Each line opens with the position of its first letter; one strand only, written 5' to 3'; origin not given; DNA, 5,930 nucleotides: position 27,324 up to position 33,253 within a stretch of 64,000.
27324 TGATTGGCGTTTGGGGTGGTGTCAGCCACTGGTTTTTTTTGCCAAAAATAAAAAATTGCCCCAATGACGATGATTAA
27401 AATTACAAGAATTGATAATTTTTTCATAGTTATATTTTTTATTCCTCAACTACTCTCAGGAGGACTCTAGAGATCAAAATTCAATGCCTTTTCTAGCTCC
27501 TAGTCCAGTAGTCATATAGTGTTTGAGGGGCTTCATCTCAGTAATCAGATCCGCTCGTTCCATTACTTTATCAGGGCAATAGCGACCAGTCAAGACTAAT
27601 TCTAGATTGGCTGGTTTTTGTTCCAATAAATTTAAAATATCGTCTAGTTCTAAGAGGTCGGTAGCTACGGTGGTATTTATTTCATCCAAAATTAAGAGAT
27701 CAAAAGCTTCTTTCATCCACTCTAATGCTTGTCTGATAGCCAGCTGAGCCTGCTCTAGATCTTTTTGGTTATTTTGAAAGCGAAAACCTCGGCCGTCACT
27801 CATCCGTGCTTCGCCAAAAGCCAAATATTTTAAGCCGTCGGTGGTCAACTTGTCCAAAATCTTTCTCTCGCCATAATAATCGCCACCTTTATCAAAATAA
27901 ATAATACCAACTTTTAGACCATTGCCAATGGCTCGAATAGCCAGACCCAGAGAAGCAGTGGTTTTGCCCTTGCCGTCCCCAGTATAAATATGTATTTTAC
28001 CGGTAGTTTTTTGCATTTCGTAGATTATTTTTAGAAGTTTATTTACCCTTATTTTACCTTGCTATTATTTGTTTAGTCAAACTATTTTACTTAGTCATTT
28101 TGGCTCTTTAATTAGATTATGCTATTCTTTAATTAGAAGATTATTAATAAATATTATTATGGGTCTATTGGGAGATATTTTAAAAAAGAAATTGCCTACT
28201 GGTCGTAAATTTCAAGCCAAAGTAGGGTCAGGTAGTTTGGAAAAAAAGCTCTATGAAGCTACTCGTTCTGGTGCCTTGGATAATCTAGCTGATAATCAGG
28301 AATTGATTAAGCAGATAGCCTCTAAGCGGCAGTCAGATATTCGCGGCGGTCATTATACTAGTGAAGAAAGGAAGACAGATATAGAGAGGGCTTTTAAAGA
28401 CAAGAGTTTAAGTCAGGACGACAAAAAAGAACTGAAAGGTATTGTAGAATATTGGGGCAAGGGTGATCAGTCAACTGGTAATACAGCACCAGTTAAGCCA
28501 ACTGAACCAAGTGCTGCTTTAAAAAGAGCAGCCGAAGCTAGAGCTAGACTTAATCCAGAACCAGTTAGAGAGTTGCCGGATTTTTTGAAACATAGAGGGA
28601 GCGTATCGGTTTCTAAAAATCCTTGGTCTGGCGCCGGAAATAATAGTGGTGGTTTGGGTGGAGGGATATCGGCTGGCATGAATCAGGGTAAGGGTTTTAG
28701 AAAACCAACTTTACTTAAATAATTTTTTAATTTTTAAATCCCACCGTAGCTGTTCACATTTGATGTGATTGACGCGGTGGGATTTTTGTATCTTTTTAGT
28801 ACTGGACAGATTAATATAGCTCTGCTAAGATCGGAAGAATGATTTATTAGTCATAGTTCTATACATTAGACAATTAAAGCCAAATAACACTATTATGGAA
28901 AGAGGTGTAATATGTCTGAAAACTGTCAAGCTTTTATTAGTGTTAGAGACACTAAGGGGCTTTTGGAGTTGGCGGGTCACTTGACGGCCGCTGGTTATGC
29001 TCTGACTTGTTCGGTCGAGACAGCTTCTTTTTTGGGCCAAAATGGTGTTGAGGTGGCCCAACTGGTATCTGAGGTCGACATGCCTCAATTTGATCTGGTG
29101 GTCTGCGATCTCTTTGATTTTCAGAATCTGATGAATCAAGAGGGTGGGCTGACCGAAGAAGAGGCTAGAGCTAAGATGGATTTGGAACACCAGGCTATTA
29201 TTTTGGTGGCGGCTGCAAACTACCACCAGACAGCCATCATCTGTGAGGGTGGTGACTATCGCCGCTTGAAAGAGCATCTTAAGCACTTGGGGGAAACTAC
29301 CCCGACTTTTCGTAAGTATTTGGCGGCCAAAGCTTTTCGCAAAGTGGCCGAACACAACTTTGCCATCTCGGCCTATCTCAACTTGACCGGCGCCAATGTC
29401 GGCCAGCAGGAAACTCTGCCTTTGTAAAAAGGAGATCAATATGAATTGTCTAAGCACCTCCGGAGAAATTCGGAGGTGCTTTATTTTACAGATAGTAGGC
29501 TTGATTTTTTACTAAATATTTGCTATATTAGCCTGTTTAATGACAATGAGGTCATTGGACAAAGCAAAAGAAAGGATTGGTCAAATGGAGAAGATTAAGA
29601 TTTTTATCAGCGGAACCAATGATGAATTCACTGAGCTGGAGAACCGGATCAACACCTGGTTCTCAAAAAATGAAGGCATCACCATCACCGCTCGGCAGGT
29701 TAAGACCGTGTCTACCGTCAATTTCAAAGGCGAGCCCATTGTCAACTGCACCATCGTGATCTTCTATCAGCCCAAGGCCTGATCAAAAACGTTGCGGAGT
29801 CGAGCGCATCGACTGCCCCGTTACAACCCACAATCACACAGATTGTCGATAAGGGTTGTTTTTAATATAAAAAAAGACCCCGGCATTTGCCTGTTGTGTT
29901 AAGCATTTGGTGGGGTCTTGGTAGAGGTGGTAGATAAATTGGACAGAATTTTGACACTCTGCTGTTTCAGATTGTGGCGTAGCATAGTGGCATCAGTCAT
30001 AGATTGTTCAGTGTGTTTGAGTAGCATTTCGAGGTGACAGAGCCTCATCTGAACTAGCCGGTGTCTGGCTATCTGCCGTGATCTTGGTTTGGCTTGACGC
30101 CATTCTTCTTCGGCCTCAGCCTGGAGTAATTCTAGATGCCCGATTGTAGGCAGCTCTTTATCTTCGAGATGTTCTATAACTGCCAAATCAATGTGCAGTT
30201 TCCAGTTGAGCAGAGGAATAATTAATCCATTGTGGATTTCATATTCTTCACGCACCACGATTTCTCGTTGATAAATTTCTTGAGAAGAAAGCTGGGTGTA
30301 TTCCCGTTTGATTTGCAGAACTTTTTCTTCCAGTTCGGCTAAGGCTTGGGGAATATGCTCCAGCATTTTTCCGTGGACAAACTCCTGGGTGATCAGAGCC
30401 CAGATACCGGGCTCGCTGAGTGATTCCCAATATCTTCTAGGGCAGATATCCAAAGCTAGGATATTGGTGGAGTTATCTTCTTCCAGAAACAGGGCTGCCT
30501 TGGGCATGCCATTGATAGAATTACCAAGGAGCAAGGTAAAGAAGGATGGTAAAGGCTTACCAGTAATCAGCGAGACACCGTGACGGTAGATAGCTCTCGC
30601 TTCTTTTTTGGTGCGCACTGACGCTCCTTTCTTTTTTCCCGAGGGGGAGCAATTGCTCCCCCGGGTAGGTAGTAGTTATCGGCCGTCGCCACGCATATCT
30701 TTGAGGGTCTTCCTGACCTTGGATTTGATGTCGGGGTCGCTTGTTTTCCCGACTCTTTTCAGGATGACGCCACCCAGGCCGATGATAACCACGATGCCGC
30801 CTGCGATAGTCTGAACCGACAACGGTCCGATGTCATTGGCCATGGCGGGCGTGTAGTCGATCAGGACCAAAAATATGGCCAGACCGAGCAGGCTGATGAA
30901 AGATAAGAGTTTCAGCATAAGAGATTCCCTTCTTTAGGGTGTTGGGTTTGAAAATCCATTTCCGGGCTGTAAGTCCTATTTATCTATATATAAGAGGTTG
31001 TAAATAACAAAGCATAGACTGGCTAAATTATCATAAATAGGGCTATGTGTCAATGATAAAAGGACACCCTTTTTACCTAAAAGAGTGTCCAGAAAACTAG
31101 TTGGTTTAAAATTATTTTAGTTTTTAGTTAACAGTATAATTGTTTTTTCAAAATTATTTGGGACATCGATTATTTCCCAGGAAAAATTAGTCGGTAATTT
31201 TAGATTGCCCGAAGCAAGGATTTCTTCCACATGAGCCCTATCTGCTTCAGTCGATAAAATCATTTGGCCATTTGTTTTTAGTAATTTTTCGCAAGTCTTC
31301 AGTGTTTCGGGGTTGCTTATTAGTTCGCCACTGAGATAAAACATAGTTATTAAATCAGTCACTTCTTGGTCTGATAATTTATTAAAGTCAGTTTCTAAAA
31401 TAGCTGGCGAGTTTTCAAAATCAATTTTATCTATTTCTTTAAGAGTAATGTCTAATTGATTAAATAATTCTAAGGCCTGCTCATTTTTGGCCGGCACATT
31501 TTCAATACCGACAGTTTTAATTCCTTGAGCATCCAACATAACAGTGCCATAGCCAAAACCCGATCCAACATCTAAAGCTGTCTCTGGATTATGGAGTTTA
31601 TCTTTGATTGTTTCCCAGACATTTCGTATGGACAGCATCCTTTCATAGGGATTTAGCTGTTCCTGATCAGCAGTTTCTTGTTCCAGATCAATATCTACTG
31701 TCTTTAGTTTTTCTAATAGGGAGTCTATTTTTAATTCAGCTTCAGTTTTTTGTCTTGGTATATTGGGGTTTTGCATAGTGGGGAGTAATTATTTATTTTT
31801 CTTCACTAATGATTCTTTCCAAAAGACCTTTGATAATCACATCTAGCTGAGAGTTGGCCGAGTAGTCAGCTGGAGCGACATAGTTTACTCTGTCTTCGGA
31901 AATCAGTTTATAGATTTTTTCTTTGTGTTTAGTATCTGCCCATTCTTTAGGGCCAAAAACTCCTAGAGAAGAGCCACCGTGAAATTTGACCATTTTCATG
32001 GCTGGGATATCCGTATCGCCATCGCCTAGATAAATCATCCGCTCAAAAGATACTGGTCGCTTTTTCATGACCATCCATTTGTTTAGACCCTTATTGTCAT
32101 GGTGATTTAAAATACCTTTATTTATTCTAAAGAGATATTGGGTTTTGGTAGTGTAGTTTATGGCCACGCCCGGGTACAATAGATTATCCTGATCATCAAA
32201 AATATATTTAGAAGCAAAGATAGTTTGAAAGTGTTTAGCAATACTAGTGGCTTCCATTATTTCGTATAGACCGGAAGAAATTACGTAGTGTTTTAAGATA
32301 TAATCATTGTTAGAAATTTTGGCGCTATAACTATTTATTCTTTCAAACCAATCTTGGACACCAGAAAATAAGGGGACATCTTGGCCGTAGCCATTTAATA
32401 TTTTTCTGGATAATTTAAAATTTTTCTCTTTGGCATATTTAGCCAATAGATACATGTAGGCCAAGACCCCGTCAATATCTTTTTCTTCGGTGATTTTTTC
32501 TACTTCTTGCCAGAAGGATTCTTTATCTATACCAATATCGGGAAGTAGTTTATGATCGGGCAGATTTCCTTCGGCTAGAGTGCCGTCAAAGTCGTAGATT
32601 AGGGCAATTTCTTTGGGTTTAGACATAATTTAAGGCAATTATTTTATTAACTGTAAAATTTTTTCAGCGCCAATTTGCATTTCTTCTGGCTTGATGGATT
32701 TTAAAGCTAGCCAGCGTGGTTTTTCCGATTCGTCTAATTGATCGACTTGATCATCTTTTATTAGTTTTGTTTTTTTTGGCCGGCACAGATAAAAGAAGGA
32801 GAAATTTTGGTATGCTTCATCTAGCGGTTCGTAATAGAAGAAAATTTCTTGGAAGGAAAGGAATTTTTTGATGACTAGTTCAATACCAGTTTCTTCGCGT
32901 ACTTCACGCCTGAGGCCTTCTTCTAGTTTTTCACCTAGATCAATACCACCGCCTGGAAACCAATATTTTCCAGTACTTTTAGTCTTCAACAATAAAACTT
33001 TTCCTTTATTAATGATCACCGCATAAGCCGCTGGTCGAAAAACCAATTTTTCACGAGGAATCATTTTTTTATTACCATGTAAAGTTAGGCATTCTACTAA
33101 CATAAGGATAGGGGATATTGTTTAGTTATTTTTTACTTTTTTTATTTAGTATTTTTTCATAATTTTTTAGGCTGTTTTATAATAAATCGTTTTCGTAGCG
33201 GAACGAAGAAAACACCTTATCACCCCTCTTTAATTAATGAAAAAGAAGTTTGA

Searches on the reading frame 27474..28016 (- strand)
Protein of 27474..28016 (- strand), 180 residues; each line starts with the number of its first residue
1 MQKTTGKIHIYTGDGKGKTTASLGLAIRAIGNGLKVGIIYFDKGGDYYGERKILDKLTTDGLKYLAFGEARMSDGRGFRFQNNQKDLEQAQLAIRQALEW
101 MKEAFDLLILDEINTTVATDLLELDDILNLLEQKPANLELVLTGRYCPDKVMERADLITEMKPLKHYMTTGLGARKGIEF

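Call 7: search_protein_families(library=pfam, proteins=[window:27474-28016:-], max_evalue=0.001)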
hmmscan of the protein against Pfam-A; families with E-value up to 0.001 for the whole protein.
window:27474-28016:- (180 aa): 1 family
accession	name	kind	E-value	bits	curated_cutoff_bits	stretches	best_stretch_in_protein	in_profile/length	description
PF02572.21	CobA_CobO_BtuR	-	4.2e-54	183.8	25.7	1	5-180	2-172/172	ATP:corrinoid adenosyltransferase BtuR/CobO/CobP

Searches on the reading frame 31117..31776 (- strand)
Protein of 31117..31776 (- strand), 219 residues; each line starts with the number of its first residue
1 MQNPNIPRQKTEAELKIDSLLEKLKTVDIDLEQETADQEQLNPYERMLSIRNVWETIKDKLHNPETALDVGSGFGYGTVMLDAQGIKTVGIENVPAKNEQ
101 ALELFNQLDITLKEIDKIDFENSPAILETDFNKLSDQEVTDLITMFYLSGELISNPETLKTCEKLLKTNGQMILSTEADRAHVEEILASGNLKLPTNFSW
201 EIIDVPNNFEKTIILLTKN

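Call 36: search_protein_families(library=pfam, proteins=[window:31117-31776:-], max_evalue=0.0001)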
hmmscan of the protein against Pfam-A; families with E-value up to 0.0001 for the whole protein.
window:31117-31776:- (219 aa): 1 family
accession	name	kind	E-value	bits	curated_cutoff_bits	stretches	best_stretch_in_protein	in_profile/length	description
PF13489.12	Methyltransf_23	-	1e-08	35.5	27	1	60-181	19-123/164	Methyltransferase domain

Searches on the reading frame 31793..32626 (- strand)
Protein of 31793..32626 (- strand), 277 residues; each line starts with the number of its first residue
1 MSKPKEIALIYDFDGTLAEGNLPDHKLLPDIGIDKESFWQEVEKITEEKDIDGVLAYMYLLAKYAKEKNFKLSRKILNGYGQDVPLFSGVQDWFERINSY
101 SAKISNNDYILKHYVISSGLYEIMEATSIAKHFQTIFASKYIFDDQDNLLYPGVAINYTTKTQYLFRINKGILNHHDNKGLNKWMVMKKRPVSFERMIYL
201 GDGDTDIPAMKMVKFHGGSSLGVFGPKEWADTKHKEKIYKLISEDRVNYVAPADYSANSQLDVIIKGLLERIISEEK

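Call 36: search_protein_families(library=pfam, proteins=[window:31793-32626:-], max_evalue=0.0001)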
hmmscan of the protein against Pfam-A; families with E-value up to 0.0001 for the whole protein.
window:31793-32626:- (277 aa): 2 families
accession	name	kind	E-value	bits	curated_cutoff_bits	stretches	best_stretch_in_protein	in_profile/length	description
PF12710.13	HAD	-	9.1e-06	26.7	27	1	10-211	2-189/189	haloacid dehalogenase-like hydrolase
PF06888.18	Put_Phosphatase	-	4e-05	23.6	27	1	9-212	3-187/234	Putative Phosphatase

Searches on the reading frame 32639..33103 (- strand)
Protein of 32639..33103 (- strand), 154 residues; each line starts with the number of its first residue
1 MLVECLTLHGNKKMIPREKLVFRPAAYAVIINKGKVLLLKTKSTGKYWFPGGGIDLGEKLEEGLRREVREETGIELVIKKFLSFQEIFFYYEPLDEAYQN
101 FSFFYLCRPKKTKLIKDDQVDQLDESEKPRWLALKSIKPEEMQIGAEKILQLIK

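Call 36: search_protein_families(library=pfam, proteins=[window:32639-33103:-], max_evalue=0.0001)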
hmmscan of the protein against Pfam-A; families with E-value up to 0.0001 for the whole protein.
window:32639-33103:- (154 aa): 2 families
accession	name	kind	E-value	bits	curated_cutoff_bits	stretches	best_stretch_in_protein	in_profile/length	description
PF00293.34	NUDIX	-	1.9e-18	67.2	21.1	1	22-151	2-132/134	NUDIX domain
PF22327.2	Nudt16-like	-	9.9e-06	26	27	1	33-106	21-92/161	U8 snoRNA-decapping enzyme-like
